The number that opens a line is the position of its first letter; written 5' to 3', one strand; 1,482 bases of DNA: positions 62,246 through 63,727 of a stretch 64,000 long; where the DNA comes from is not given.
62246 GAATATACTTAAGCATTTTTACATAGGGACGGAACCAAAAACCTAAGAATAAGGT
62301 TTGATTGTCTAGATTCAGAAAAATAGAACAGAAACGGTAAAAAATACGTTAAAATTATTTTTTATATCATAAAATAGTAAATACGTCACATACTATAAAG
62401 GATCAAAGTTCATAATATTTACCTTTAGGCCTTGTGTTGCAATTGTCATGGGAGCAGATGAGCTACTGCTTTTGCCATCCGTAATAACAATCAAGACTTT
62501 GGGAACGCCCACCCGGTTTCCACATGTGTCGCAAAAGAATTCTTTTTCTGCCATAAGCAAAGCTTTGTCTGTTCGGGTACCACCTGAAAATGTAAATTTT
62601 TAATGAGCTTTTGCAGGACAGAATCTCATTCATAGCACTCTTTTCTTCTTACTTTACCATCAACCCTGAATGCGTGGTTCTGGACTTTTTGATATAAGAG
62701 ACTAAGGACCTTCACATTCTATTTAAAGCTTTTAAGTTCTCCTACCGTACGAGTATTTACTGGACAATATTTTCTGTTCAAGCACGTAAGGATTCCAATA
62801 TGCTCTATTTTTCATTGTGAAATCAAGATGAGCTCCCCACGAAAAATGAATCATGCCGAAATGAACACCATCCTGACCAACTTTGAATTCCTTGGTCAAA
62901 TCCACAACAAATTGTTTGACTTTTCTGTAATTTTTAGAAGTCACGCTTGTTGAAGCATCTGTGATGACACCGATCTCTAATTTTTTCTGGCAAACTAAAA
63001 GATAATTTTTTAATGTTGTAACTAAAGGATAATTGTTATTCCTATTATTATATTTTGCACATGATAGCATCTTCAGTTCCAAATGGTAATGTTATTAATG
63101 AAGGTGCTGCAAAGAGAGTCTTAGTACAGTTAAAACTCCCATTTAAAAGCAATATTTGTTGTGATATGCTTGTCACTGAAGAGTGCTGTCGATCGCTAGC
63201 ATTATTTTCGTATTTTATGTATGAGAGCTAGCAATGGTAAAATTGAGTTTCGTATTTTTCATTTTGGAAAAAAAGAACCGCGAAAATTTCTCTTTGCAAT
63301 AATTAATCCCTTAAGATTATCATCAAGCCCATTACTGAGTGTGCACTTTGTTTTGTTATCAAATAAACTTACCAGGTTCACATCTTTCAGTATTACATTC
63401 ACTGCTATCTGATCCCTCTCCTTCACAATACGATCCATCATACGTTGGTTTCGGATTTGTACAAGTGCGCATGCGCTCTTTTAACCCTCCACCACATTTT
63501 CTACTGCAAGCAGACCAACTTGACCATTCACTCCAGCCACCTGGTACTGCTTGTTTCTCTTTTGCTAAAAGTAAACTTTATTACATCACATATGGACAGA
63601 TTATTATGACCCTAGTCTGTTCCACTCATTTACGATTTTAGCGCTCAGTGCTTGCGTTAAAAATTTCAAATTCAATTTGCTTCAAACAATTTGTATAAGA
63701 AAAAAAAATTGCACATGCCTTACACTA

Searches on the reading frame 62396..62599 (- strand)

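Call 33: search_protein_families(library=pfam, proteins=[window:62396-62599:-], max_evalue=0.01)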
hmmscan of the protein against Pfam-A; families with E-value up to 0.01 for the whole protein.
window:62396-62599:- (68 aa): 1 family
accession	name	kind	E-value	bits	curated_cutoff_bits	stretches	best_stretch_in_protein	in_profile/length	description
PF00092.34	VWA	-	1e-08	36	23.8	1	5-53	75-123/174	von Willebrand factor type A domain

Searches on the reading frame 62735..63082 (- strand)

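Call 16: search_protein_families(library=pfam, proteins=[window:62735-63082:-], max_evalue=0.01)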
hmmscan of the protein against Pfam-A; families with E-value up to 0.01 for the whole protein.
window:62735-63082:- (116 aa): 1 family
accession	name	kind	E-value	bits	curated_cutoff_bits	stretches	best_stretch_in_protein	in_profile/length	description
PF00092.34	VWA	-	1.8e-09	38.5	23.8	1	37-112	2-75/174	von Willebrand factor type A domain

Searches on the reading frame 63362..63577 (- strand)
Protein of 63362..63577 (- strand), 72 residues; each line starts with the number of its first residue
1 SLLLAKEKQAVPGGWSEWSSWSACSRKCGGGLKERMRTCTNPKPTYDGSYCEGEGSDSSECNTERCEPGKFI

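Call 33: search_protein_families(library=pfam, proteins=[window:63362-63577:-], max_evalue=0.01)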
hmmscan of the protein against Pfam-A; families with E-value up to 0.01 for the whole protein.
window:63362-63577:- (72 aa): 5 families
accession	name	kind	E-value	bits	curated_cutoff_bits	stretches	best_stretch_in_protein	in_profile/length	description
PF00090.25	TSP_1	-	1.2e-09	38.6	21.6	1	16-66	1-49/49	Thrombospondin type 1 domain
PF19028.6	TSP1_spondin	-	3.3e-09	37.3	41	1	16-66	4-52/52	Spondin-like TSP1 domain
PF22195.2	TSP1_CFP_C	-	4.5e-06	27.5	27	1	12-56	2-47/90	CFP-like, C-terminal thrombospondin type 1 domain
PF19030.6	TSP1_ADAMTS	-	3.6e-05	24.4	23.8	1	19-66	4-55/55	Thrombospondin type 1 domain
PF19035.6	TSP1_CCN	-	0.0072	17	27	0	19-39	6-30/44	CCN3 Nov like TSP1 domain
